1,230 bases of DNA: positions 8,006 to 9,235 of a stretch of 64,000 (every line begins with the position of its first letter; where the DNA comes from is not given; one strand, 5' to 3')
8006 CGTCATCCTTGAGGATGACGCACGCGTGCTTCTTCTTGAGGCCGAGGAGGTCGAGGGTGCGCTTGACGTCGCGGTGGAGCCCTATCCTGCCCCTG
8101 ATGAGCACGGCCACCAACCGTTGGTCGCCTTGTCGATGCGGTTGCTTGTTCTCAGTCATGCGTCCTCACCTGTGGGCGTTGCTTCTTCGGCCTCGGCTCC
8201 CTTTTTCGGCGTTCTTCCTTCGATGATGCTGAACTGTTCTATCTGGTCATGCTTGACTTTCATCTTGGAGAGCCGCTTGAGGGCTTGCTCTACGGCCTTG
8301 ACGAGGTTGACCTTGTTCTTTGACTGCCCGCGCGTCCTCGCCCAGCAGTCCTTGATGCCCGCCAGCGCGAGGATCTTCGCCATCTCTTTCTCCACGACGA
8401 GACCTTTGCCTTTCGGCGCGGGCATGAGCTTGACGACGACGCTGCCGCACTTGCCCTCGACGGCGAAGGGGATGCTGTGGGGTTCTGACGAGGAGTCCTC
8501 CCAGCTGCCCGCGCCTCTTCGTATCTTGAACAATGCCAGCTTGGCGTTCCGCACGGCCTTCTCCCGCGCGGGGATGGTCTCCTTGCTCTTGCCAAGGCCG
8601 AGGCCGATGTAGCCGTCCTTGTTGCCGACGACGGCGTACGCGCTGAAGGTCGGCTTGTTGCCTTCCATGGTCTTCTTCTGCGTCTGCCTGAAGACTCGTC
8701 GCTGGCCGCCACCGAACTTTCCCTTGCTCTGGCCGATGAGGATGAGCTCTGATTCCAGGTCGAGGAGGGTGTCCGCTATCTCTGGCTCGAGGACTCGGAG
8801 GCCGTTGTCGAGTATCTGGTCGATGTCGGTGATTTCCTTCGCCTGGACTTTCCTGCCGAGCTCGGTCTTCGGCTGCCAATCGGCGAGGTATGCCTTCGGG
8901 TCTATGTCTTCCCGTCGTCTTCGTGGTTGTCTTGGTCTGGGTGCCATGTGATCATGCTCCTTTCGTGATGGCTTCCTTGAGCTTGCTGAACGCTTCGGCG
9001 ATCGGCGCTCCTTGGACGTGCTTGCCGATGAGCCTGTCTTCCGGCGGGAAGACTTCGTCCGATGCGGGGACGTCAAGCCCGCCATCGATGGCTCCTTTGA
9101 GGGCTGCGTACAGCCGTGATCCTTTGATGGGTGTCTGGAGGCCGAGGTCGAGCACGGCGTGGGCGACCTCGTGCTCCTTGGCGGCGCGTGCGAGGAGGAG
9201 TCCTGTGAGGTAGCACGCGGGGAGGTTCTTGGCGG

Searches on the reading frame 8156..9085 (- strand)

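Call 21: search_protein_families(library=pfam, proteins=[window:8156-9085:-], max_evalue=0.00001)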
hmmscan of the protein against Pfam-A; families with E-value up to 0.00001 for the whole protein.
window:8156-9085:- (309 aa): 2 families
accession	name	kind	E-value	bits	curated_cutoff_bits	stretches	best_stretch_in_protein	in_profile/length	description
PF03719.21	Ribosomal_S5_C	-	4.2e-22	77.8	21.5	1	211-276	1-65/71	Ribosomal protein S5, C-terminal domain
PF00333.26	Ribosomal_S5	-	1.2e-16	60.9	27.1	1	133-189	9-65/65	Ribosomal protein S5, N-terminal domain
